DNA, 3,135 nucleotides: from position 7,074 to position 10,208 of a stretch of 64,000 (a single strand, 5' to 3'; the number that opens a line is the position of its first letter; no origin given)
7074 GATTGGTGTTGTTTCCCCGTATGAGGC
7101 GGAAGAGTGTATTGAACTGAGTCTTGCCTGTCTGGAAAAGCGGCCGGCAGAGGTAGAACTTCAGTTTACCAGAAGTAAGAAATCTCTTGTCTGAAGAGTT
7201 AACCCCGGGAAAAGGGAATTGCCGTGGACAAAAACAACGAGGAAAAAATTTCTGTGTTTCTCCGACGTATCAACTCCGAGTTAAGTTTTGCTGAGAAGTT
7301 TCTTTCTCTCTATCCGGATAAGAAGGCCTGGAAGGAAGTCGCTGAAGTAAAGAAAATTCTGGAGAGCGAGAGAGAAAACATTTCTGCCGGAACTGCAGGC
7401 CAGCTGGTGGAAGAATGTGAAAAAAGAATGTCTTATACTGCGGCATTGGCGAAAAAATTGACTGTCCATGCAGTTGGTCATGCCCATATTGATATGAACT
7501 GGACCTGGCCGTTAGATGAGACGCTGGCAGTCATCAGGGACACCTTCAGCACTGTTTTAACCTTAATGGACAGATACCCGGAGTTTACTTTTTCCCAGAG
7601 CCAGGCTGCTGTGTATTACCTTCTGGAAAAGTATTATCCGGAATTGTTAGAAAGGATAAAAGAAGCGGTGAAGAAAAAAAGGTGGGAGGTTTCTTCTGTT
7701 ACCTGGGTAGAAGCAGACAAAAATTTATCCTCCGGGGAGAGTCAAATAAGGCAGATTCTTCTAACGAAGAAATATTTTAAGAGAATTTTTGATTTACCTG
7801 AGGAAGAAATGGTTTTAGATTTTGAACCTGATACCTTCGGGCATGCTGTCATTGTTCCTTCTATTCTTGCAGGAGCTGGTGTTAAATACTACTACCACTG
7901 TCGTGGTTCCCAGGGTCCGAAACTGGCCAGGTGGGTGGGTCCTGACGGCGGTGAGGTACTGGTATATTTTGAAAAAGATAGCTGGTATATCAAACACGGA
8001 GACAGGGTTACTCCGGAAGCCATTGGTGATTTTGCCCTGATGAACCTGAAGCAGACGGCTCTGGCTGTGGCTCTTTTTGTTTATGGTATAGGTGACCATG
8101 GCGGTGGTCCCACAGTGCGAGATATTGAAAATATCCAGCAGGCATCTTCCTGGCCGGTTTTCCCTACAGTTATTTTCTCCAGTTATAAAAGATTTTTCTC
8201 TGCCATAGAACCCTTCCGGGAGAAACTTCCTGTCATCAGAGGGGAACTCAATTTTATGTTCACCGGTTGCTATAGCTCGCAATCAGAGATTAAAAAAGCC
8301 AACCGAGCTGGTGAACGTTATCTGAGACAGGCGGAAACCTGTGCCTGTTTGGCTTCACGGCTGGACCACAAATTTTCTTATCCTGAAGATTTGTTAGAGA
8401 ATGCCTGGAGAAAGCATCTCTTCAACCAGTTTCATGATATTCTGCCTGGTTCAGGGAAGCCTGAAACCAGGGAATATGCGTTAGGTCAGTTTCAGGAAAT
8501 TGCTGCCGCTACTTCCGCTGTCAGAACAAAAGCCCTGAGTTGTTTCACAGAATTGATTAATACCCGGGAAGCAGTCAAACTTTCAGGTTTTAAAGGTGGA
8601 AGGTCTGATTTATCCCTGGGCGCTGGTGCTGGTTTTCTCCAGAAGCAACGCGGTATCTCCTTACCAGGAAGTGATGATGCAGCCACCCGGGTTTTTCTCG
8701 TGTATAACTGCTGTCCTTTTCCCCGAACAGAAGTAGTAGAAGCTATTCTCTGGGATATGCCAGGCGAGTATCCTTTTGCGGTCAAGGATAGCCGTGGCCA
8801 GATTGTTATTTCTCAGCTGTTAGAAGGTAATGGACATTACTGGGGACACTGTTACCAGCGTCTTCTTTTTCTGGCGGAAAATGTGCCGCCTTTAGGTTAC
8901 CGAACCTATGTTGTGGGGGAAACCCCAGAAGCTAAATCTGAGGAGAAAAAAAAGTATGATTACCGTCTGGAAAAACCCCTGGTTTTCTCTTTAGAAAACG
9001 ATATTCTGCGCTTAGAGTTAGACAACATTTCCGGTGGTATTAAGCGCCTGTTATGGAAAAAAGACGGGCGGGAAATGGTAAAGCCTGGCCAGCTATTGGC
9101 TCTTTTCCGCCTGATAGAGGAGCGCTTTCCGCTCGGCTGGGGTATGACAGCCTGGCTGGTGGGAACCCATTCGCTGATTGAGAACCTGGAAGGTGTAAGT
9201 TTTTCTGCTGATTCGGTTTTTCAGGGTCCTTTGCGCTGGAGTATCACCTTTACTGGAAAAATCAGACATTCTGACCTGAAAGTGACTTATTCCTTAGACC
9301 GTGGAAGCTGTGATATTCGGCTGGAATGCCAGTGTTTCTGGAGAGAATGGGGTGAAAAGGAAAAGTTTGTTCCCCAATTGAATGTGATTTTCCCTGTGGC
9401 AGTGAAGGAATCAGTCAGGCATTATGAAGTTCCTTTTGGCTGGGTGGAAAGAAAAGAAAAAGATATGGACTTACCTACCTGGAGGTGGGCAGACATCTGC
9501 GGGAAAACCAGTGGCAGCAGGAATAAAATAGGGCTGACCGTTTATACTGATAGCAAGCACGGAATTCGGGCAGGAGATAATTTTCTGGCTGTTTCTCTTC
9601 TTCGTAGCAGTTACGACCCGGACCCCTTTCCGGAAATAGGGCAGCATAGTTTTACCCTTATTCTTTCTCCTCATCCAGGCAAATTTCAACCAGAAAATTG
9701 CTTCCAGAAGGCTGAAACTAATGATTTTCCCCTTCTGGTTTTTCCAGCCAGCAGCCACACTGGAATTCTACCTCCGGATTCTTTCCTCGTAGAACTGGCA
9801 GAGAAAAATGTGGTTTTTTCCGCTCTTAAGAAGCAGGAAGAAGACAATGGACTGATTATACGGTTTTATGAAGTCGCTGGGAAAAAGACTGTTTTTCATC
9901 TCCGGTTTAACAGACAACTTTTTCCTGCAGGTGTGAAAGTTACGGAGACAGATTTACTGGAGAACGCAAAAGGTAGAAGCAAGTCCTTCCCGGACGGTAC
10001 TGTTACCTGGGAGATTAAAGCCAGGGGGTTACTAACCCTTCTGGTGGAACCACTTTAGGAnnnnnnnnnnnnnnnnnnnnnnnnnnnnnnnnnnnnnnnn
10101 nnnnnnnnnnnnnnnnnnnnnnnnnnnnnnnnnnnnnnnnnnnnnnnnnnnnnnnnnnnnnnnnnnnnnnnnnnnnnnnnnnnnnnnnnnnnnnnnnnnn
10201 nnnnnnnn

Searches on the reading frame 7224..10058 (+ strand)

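Call 10: search_protein_families(library=pfam, proteins=[window:7224-10058:+], max_evalue=0.001)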
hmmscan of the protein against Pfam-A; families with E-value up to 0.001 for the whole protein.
window:7224-10058:+ (944 aa): 5 families
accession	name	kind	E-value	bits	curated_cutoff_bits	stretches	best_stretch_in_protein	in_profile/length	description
PF01074.27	Glyco_hydro_38N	-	2.5e-54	184.9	25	1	80-332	1-259/270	Glycosyl hydrolases family 38 N-terminal domain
PF07748.19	Glyco_hydro_38C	-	1e-23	85.1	25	1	590-801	1-205/206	Glycosyl hydrolases family 38 C-terminal domain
PF09261.16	Alpha-mann_mid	-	1e-19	70.9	31.1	1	346-439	3-94/96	Alpha mannosidase middle domain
PF17677.7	Glyco_hydro38C2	-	2.8e-11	43.8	22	1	862-928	1-61/72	Glycosyl hydrolases family 38 C-terminal beta sandwich domain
PF21260.3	Laman-like_dom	-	0.00038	21.1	27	0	545-564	29-47/47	Lysosomal alpha-mannosidase-like, central domain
